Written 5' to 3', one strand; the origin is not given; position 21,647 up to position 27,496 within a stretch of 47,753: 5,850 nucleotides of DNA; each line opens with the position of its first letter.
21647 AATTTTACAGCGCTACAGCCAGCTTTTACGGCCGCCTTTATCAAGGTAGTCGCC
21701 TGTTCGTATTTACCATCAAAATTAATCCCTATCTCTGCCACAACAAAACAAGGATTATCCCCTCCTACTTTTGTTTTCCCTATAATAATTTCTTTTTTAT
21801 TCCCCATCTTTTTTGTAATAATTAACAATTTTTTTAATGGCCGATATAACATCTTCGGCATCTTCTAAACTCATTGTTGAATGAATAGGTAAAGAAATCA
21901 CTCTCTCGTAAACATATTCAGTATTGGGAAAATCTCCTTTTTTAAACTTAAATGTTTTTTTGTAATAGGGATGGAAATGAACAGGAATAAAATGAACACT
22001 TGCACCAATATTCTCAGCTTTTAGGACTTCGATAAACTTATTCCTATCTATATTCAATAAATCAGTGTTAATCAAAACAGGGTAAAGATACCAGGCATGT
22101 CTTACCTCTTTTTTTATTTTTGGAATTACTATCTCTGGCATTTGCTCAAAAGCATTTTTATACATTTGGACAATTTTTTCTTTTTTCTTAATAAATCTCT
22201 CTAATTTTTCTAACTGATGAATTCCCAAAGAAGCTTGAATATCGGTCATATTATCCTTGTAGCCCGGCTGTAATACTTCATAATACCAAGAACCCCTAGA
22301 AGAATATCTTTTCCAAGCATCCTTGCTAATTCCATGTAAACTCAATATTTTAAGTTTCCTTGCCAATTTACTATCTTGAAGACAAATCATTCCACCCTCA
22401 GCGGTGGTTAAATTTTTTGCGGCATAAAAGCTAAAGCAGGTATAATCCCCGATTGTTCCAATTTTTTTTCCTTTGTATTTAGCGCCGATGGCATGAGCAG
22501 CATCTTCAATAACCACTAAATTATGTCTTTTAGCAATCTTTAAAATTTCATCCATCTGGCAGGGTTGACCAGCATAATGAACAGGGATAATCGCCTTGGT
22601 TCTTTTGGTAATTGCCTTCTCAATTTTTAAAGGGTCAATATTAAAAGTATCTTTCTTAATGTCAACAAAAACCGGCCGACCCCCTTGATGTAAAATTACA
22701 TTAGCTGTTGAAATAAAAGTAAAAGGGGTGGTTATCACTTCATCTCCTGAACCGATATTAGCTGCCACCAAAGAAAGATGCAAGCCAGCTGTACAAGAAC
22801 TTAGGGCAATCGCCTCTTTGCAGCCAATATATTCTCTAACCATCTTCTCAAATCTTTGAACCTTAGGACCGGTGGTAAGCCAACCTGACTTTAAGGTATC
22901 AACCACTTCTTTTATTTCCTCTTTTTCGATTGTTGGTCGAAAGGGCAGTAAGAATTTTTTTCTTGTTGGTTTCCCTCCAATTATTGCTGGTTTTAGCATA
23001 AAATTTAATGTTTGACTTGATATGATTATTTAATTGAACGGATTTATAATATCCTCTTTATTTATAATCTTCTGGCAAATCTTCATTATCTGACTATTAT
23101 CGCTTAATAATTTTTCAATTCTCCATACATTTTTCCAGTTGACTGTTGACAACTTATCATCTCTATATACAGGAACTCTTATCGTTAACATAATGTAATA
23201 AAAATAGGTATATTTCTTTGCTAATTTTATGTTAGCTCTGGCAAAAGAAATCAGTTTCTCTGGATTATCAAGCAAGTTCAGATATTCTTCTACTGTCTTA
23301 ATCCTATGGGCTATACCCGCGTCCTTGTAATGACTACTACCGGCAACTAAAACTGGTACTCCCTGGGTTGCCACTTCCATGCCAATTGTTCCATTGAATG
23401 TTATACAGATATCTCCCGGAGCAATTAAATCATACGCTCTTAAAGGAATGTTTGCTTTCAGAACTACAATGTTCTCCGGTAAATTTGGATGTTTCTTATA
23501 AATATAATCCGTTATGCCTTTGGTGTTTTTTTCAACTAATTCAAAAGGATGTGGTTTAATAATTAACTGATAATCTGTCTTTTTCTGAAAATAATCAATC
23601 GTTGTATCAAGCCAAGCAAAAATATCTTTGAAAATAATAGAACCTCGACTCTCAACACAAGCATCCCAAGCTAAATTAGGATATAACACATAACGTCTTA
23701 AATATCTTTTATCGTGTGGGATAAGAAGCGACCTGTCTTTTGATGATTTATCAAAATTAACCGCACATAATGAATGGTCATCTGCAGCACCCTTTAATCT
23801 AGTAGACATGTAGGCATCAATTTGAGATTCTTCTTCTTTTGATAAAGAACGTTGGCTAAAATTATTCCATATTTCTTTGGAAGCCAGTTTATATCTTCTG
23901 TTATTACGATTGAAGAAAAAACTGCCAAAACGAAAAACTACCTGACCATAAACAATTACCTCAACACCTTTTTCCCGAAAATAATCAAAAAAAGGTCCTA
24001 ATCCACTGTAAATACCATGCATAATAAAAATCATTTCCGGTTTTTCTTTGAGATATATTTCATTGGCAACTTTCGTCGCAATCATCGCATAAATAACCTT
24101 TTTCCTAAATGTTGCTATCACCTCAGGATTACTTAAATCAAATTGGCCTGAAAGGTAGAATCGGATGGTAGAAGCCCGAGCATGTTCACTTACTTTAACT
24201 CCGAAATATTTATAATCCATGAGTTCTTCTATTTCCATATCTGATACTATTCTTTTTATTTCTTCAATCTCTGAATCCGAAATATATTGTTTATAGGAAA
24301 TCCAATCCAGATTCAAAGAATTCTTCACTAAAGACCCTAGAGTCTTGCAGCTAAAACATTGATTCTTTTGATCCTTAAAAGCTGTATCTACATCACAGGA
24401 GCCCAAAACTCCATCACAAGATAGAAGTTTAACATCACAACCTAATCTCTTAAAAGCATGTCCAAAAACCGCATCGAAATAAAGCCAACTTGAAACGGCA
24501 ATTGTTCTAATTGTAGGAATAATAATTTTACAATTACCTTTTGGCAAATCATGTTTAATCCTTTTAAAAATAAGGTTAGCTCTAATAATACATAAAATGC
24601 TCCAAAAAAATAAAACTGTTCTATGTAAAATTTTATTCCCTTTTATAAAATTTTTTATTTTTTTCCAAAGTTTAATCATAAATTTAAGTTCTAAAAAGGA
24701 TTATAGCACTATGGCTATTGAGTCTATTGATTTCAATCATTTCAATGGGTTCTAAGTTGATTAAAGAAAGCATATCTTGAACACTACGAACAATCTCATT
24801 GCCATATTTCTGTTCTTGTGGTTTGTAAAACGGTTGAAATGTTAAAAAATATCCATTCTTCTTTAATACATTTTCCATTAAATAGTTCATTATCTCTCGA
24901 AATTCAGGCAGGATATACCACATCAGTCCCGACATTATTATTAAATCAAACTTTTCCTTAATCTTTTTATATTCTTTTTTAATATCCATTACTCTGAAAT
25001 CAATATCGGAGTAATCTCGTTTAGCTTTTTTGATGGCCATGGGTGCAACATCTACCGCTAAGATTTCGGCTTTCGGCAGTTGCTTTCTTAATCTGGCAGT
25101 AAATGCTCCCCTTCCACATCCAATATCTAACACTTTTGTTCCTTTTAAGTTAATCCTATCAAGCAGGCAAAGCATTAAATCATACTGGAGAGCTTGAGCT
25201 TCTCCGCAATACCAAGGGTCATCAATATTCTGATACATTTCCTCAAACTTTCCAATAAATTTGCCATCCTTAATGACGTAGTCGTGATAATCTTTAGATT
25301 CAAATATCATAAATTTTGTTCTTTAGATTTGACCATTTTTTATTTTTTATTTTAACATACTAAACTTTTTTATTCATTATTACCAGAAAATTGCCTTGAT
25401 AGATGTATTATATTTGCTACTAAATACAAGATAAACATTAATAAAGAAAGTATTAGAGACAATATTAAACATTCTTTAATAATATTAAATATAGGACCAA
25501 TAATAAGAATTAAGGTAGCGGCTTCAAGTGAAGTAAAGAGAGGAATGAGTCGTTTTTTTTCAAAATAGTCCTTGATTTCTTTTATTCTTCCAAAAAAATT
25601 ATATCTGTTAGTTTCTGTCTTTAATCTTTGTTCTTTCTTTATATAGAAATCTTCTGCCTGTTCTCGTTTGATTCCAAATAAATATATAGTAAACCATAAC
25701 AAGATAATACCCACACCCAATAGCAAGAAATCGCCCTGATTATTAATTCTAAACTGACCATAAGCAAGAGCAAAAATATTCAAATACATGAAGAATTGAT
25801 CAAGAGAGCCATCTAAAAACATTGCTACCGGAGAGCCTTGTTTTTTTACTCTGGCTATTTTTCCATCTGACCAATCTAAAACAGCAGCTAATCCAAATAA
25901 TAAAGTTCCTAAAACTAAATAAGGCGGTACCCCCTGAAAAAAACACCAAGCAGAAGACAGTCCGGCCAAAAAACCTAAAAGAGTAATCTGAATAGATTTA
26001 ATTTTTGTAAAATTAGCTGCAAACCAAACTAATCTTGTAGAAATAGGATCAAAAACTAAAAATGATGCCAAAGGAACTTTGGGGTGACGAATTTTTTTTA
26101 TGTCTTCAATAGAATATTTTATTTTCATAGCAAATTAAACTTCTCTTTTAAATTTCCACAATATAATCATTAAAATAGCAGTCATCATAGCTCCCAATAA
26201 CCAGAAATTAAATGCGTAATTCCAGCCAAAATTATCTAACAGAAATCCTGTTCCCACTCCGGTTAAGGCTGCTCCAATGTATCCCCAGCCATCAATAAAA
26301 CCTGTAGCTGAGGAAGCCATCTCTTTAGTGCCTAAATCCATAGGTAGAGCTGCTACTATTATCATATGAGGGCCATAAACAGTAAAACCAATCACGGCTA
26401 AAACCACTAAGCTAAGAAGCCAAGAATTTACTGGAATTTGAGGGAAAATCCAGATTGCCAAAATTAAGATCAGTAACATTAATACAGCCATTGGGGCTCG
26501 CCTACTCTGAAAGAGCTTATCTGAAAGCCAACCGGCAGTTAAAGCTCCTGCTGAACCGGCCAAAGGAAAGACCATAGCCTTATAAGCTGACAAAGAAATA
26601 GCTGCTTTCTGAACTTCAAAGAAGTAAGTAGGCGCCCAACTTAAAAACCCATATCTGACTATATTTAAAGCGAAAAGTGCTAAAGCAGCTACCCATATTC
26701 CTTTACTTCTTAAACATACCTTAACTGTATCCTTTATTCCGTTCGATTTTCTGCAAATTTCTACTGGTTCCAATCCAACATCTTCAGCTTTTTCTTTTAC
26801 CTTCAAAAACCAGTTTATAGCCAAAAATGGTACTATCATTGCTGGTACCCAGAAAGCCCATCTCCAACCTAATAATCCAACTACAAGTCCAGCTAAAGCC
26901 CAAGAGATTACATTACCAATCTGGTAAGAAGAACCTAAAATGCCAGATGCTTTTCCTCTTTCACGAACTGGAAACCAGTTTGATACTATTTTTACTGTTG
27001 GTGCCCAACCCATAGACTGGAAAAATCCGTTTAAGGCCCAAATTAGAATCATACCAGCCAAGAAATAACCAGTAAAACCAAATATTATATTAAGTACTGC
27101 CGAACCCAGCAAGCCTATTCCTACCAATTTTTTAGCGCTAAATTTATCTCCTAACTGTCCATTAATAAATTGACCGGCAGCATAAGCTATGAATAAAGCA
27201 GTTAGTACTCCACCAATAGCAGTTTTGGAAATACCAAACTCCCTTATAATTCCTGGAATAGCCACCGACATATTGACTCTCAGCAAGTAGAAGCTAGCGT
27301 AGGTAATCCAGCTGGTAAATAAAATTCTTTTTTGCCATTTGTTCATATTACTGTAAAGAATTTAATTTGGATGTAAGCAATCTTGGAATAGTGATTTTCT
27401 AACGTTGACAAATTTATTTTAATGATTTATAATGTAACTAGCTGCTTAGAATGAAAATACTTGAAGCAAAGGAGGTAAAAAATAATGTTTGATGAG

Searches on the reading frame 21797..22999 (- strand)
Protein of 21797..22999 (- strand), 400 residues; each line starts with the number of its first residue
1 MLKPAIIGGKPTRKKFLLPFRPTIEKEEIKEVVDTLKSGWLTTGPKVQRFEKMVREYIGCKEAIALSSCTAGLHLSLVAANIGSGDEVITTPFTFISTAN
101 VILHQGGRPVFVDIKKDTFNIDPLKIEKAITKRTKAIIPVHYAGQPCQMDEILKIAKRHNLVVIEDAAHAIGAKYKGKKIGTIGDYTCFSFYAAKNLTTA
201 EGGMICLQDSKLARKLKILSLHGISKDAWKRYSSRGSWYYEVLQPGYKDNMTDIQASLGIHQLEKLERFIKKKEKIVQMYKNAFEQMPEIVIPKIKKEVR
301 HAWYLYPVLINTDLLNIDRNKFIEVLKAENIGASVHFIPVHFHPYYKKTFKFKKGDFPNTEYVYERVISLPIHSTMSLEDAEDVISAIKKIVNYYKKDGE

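Call 28: search_protein_families(library=pfam, proteins=[window:21797-22999:-], max_evalue=0.0001)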
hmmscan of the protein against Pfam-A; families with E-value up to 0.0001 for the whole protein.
window:21797-22999:- (400 aa): 4 families
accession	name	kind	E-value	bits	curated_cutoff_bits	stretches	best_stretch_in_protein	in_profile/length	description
PF01041.23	DegT_DnrJ_EryC1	-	4e-142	474.2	19.8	1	23-388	2-359/360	DegT/DnrJ/EryC1/StrS aminotransferase family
PF00155.27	Aminotran_1_2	-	2.4e-08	34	19.7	1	48-186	45-208/361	Aminotransferase class I and II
PF01212.27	Beta_elim_lyase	-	5.7e-08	32.9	27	1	45-286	32-232/288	Beta-eliminating lyase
PF01053.26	Cys_Met_Meta_PP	-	1.7e-05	24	27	1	44-173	51-180/381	Cys/Met metabolism PLP-dependent enzyme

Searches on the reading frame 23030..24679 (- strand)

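Call 28: search_protein_families(library=pfam, proteins=[window:23030-24679:-], max_evalue=0.0001)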
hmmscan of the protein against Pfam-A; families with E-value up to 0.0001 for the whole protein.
window:23030-24679:- (549 aa): 1 family
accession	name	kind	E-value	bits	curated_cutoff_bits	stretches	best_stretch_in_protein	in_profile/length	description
PF05159.20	Capsule_synth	-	2e-05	24.6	20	1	368-478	185-292/310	Capsule polysaccharide biosynthesis protein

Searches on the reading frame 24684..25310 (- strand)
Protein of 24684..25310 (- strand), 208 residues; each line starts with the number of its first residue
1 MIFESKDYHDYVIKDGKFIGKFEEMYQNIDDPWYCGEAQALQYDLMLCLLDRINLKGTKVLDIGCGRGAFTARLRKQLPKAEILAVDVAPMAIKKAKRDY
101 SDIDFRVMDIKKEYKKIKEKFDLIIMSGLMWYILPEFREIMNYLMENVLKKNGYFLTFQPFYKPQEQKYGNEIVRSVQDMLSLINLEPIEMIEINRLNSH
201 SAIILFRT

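Call 28: search_protein_families(library=pfam, proteins=[window:24684-25310:-], max_evalue=0.0001)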
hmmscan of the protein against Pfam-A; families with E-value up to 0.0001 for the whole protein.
window:24684-25310:- (208 aa): 11 families
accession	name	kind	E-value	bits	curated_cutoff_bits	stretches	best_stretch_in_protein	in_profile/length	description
PF13847.12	Methyltransf_31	-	1.3e-17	64.3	27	1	56-157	3-109/145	Methyltransferase domain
PF13649.12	Methyltransf_25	-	4.8e-15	56.4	27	1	60-153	1-97/97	Methyltransferase domain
PF08242.18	Methyltransf_12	-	2.5e-13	51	30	1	61-155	1-98/98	Methyltransferase domain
PF08241.18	Methyltransf_11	-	8.6e-12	46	21.2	1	61-156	1-94/95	Methyltransferase domain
PF05401.17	NodS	-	3.1e-11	43.9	24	1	28-147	14-131/201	Nodulation protein S (NodS)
PF05175.20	MTS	-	4e-10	40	23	1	49-126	23-104/170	Methyltransferase small domain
PF01728.25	FtsJ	-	7.8e-10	39.4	24.1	1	51-129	14-100/181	FtsJ-like methyltransferase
PF13489.12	Methyltransf_23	-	6e-09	36.3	27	1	52-157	19-116/164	Methyltransferase domain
PF06325.19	PrmA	-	4.6e-07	30.1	22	1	46-155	151-256/296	Ribosomal protein L11 methyltransferase (PrmA)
PF02353.26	CMAS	-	1.2e-06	28.5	27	1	37-158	45-165/273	Mycolic acid cyclopropane synthetase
PF02390.23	Methyltransf_4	-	1.4e-05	25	24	1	59-100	4-45/173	Putative methyltransferase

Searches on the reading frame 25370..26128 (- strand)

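Call 28: search_protein_families(library=pfam, proteins=[window:25370-26128:-], max_evalue=0.0001)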
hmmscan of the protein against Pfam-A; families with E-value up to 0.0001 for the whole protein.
window:25370-26128:- (252 aa): 1 family
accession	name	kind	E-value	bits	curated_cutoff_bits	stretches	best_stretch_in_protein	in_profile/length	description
PF01066.26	CDP-OH_P_transf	-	8.5e-09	36.4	22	1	48-144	7-86/152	CDP-alcohol phosphatidyltransferase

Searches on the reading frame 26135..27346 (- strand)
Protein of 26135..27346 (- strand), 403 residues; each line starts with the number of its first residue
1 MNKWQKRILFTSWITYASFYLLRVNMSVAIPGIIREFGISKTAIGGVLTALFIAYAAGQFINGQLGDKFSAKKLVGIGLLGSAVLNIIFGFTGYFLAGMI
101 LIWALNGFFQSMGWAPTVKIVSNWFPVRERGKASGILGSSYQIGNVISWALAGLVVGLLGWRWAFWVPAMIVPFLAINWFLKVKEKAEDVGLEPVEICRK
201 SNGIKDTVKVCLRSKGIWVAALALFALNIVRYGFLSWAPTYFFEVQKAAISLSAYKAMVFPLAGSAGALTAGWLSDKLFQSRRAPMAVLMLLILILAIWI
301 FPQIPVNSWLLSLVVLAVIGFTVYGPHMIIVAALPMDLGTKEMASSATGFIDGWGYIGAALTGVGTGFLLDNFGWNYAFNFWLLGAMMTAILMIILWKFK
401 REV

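Call 28: search_protein_families(library=pfam, proteins=[window:26135-27346:-], max_evalue=0.0001)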
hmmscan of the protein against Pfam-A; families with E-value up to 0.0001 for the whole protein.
window:26135-27346:- (403 aa): 2 families
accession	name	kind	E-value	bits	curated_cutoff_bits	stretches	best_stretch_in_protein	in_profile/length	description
PF07690.21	MFS_1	-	5.2e-56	190.5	33.4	1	13-361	2-345/347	Major Facilitator Superfamily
PF00083.30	Sugar_tr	-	6.3e-05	22.5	22.3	1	32-186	279-440/452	Sugar (and other) transporter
